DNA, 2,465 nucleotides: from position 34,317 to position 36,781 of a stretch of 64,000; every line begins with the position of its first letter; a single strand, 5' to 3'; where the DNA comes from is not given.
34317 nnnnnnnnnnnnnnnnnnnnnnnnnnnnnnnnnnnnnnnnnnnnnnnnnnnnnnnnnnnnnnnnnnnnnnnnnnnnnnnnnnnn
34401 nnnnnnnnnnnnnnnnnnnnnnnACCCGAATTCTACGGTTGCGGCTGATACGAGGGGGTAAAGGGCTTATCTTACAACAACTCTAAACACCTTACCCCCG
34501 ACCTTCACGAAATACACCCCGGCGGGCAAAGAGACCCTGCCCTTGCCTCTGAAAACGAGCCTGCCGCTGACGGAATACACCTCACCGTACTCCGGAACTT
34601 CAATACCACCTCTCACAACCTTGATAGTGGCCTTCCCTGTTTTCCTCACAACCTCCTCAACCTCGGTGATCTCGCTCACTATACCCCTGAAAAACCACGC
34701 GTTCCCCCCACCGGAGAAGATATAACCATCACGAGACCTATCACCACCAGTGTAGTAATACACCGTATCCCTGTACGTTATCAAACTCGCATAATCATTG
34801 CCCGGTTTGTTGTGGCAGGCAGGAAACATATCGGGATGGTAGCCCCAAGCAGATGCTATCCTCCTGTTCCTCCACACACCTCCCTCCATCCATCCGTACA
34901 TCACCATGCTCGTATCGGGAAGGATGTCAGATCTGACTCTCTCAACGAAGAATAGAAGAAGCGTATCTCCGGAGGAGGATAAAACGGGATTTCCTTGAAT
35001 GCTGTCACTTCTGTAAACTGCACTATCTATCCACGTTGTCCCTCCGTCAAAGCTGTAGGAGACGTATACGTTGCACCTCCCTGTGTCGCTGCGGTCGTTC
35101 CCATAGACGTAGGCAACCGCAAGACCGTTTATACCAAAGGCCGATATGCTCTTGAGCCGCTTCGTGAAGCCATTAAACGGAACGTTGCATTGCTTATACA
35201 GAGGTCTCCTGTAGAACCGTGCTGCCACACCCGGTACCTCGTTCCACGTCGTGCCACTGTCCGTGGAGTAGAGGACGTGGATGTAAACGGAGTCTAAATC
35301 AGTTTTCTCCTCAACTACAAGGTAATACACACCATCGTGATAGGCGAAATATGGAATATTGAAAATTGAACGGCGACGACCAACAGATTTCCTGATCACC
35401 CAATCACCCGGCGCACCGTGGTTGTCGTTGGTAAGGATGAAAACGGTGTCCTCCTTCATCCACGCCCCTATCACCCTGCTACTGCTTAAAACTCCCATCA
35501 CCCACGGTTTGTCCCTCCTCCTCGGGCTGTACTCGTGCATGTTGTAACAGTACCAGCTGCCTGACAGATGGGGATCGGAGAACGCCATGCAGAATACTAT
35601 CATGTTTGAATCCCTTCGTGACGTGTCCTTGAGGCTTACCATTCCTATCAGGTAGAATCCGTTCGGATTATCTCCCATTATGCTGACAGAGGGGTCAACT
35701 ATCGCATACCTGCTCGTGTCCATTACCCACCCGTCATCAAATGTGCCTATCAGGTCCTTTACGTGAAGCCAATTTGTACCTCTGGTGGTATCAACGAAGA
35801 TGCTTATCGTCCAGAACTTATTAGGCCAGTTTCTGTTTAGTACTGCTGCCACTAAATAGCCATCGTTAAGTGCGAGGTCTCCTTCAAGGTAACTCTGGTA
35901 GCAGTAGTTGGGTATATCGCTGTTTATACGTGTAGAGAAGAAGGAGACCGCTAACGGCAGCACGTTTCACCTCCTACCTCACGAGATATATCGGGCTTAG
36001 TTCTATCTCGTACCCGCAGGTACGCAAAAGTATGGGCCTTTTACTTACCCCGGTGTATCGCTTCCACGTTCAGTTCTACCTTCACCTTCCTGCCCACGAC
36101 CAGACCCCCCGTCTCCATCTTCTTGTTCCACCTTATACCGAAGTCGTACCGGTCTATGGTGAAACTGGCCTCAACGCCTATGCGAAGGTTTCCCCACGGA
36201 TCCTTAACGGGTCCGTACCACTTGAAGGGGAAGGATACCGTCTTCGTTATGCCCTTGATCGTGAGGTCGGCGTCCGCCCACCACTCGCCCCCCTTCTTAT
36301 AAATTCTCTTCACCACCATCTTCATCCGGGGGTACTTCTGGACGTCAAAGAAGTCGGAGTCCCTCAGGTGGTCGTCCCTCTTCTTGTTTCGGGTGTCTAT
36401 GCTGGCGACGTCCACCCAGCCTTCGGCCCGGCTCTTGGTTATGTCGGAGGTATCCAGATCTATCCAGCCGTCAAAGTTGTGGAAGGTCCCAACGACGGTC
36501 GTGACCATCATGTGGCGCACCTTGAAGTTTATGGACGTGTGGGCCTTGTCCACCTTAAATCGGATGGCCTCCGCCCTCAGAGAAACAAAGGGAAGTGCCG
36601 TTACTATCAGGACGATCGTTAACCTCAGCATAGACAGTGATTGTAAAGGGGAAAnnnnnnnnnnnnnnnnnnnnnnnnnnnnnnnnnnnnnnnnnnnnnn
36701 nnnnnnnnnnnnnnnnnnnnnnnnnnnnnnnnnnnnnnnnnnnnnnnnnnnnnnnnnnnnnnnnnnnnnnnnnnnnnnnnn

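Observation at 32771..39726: Cell-envelope cluster with two paralogous Gly/Asp-rich repeat proteins of an unrecognised 'hhD-x2-G-(N/D)-D-x-Y' type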

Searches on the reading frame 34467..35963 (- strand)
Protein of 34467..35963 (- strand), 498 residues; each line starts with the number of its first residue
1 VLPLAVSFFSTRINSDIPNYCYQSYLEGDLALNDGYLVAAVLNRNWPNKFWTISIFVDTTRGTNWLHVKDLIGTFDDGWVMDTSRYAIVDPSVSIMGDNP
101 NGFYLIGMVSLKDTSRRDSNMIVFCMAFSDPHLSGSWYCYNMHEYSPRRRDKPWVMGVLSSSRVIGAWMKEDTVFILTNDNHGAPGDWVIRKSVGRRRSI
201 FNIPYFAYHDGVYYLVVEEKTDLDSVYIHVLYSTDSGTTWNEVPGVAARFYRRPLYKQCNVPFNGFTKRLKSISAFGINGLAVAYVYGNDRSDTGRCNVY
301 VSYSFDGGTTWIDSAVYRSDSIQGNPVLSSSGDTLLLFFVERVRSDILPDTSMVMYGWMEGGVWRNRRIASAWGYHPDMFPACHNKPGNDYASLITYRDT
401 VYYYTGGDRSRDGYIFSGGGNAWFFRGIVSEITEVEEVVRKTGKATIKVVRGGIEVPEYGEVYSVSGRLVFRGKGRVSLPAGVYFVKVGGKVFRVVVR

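Call 3: search_protein_families(library=pfam, proteins=[window:34467-35963:-], max_evalue=1)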
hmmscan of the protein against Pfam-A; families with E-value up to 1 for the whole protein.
window:34467-35963:- (498 aa): 5 families
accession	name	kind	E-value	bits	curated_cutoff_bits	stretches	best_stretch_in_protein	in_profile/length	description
PF24316.1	Tli3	-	8.9e-05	23.3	27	1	288-320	72-104/129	T6SS Tli3 immunity protein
PF21471.3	Reelin_subrepeat-B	-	0.00068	19.9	27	1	291-324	52-85/127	Reelin subrepeat B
PF13088.12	BNR_2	-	0.0069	16.2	31.4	1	207-313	169-250/277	BNR repeat-like domain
PF02012.26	BNR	-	0.024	15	27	0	232-241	2-11/12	BNR/Asp-box repeat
PF15902.12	Sortilin-Vps10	-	0.17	11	33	0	229-243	420-434/446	Sortilin, neurotensin receptor 3,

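Call 4: search_protein_families(library=ncbifam, proteins=[window:34467-35963:-], max_evalue=1)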
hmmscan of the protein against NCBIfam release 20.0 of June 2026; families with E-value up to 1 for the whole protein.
window:34467-35963:- (498 aa): 1 family
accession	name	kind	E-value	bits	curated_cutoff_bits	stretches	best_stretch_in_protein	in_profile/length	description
TIGR04183.1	Por_Secre_tail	domain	0.011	15.7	23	1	461-494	24-68/72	T9SS type A sorting domain-containing protein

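Call 49: search_solved_structures(query=window:34467-35963:-, max_evalue=1)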
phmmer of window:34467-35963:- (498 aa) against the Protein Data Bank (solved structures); distinct sequences matched with E-value up to 1: 1.
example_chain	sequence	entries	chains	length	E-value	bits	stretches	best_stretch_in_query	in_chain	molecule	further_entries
2ber_A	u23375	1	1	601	0.47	12.3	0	282-331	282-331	BACTERIAL SIALIDASE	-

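Call 68: search_protein_families(library=padloc, proteins=[window:34467-35963:-], max_evalue=0.01)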
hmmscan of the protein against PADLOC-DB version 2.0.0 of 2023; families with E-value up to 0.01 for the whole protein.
window:34467-35963:- (498 aa): 0 families

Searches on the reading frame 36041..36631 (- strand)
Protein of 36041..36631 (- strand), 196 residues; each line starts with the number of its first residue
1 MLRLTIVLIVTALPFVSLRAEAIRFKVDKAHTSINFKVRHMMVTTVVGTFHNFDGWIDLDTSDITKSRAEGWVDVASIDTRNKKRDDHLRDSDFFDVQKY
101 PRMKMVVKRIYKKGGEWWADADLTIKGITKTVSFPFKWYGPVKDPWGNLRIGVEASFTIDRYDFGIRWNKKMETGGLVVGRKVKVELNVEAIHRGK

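Call 3: search_protein_families(library=pfam, proteins=[window:36041-36631:-], max_evalue=1)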
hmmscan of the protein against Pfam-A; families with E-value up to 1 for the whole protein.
window:36041-36631:- (196 aa): 1 family
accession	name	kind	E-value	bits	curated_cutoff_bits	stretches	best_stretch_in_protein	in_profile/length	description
PF04264.18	YceI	-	1e-44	153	23.7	1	25-191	1-150/150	YceI-like domain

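Call 4: search_protein_families(library=ncbifam, proteins=[window:36041-36631:-], max_evalue=1)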
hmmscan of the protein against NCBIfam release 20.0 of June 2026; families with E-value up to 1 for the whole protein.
window:36041-36631:- (196 aa): 3 families
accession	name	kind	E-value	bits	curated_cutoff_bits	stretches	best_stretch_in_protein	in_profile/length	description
NF002994.0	PRK03757.1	equivalog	2e-35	122.3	232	1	6-193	6-190/191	YceI family protein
TIGR04290.1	meth_Rta_06860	hypoth_equivalog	0.0012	18.3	300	1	75-133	154-212/226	TIGR04290 family methyltransferase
NF003037.0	PRK03932.1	equivalog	0.08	11.9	414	1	33-98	130-190/451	asparagine--tRNA ligase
